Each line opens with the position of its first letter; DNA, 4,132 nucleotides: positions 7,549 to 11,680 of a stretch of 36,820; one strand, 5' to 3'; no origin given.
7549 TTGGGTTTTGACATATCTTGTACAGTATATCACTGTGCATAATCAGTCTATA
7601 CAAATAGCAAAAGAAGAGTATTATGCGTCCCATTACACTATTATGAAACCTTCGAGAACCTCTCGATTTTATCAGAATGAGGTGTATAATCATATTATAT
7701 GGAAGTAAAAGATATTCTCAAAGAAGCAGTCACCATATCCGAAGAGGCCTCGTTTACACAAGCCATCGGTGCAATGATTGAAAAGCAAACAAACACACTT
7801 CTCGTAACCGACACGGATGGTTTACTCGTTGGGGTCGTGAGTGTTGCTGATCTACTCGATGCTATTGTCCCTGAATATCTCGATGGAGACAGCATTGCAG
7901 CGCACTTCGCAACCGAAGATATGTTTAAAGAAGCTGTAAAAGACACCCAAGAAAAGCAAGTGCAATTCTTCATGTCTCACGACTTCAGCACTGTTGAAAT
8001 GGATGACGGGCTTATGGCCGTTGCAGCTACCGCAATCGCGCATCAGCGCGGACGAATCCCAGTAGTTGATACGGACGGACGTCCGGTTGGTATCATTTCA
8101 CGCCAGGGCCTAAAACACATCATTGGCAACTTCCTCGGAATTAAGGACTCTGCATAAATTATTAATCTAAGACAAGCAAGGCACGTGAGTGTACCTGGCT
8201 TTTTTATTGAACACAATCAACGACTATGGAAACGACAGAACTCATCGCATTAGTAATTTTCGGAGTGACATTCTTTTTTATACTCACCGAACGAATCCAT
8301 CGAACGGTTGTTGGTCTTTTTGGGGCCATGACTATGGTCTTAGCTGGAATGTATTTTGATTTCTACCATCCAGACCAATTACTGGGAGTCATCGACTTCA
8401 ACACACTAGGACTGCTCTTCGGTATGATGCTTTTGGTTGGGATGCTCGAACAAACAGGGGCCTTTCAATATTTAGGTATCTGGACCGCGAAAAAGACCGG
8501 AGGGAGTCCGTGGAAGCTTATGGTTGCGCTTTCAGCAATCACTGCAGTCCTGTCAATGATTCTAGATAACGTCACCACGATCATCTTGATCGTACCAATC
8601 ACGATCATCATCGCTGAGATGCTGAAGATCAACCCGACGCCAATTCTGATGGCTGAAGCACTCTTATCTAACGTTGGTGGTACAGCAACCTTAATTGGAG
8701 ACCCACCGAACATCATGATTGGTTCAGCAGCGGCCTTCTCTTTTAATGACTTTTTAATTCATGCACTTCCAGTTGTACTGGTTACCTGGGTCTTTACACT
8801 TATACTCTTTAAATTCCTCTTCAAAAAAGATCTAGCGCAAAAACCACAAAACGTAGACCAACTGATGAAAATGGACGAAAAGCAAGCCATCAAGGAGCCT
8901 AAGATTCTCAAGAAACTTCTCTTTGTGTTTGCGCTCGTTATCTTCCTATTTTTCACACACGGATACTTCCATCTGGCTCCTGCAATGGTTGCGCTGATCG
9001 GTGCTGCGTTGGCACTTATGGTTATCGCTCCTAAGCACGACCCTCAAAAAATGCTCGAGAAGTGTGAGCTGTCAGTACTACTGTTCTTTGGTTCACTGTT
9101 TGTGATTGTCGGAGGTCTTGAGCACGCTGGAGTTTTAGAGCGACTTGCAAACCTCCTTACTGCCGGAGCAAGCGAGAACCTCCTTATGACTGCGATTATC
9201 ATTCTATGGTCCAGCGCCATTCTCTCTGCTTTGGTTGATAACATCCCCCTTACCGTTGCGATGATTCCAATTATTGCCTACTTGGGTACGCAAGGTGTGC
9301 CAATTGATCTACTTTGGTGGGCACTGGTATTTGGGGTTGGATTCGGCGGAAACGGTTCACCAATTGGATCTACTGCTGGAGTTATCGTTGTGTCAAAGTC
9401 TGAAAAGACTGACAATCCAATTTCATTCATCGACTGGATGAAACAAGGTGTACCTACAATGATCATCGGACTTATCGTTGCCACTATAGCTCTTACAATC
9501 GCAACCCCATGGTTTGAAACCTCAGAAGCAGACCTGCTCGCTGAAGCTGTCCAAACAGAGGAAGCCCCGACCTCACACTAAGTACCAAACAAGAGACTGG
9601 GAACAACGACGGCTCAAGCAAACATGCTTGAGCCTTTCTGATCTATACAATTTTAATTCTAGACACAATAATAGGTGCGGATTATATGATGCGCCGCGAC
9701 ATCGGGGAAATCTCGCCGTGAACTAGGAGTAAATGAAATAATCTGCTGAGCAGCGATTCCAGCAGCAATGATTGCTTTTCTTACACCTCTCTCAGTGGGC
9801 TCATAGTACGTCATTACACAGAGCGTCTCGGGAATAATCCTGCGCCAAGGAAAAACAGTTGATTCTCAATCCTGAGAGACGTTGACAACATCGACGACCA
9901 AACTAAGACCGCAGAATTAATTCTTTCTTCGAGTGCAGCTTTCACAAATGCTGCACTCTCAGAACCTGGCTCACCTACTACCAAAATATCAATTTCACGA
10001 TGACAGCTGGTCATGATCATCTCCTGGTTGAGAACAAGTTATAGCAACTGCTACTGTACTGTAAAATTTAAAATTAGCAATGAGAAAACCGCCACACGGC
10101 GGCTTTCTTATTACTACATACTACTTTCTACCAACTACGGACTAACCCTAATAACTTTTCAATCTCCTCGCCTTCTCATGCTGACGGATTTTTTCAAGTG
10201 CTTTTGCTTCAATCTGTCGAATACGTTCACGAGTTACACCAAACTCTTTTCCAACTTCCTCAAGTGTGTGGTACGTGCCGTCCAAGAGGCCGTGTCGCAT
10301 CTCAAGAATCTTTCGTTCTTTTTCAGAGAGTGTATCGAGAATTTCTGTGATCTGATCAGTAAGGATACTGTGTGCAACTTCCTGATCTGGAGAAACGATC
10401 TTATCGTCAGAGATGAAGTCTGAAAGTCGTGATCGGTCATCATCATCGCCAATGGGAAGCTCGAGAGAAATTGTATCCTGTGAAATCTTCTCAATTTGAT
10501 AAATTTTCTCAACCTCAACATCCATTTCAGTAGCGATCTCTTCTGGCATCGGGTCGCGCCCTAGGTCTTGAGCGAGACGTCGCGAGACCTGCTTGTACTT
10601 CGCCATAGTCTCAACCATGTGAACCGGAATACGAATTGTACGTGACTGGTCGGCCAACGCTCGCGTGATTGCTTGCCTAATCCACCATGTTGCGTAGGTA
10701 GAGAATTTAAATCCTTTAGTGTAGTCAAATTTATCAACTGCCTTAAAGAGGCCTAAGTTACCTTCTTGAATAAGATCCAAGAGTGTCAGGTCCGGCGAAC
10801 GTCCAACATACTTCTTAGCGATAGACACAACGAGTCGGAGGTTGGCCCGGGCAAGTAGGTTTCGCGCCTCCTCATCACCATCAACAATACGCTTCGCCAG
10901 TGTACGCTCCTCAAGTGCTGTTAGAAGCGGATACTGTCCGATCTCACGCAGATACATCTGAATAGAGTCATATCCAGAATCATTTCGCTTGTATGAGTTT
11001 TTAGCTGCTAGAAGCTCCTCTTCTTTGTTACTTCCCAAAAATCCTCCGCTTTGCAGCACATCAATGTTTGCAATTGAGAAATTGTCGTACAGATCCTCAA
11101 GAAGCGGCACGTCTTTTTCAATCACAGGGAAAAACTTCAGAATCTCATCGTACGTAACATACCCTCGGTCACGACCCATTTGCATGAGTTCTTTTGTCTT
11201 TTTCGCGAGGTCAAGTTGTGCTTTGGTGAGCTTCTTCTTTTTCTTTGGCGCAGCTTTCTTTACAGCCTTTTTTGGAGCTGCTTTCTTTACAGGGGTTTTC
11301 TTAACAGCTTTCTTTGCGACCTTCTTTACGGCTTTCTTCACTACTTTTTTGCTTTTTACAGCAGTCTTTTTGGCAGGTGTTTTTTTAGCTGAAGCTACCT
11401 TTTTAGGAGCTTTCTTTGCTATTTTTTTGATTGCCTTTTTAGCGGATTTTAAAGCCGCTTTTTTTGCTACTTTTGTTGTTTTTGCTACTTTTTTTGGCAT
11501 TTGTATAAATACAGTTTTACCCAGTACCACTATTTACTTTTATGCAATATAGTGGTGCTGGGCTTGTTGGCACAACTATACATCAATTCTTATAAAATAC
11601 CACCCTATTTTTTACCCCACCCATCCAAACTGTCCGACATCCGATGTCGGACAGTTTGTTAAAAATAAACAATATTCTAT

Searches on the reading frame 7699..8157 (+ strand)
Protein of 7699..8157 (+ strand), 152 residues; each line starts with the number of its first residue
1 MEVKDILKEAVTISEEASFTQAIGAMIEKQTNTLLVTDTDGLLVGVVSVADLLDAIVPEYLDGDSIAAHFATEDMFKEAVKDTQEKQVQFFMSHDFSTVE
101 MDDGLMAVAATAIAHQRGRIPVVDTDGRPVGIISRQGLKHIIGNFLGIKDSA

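Call 7: search_protein_families(library=pfam, proteins=[window:7699-8157:+])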
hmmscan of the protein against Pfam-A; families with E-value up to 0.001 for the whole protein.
window:7699-8157:+ (152 aa): 1 family
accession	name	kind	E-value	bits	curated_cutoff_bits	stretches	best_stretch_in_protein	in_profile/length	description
PF00571.33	CBS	-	7.5e-20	71.5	24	2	3-57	1-56/57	CBS domain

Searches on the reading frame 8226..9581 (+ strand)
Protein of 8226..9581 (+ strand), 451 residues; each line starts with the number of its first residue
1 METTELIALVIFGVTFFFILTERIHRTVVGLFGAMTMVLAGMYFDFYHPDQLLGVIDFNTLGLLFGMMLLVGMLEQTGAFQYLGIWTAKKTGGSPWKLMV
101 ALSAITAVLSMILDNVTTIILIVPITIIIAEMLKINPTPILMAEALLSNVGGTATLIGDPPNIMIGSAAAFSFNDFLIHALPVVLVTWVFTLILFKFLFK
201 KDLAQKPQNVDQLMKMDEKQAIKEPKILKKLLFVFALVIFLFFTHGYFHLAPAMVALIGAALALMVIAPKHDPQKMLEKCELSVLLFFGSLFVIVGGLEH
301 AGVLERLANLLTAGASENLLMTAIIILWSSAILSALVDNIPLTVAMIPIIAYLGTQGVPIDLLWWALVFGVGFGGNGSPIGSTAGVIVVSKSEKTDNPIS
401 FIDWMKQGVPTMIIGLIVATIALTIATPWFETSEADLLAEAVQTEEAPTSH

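Call 7: search_protein_families(library=pfam, proteins=[window:8226-9581:+])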
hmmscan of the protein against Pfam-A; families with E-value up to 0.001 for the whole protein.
window:8226-9581:+ (451 aa): 4 families
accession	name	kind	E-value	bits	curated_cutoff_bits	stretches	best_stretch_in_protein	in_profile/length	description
PF03600.22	CitMHS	-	9.3e-90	301.5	31.9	1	16-370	1-336/336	Citrate transporter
PF02040.21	ArsB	-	4.8e-18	66.2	22.2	1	32-425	28-421/423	Arsenical pump membrane protein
PF00939.25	Na_sulph_symp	-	9.8e-17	61.5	27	1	171-428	213-464/472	Sodium:sulfate symporter transmembrane region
PF06450.18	NhaB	-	2.5e-06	27.1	27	1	140-268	205-341/515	Bacterial Na+/H+ antiporter B (NhaB)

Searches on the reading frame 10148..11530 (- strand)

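Call 7: search_protein_families(library=pfam, proteins=[window:10148-11530:-])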
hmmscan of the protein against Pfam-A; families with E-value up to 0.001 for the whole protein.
window:10148-11530:- (460 aa): 5 families
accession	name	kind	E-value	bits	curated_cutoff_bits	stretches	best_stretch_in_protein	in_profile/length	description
PF04542.20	Sigma70_r2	-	4.6e-22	78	24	1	226-298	1-71/71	Sigma-70 region 2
PF04539.22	Sigma70_r3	-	1.3e-20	73.7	25.3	1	307-383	1-76/78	Sigma-70 region 3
PF04545.22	Sigma70_r4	-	1.2e-17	63.6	24.1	1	398-450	2-50/50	Sigma-70, region 4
PF00140.25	Sigma70_r1_2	-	9.2e-15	54.8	22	1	188-221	1-34/34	Sigma-70 factor, region 1.2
PF03979.19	Sigma70_r1_1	-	7.5e-10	39.1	22.5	1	111-167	6-59/81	Sigma-70 factor, region 1.1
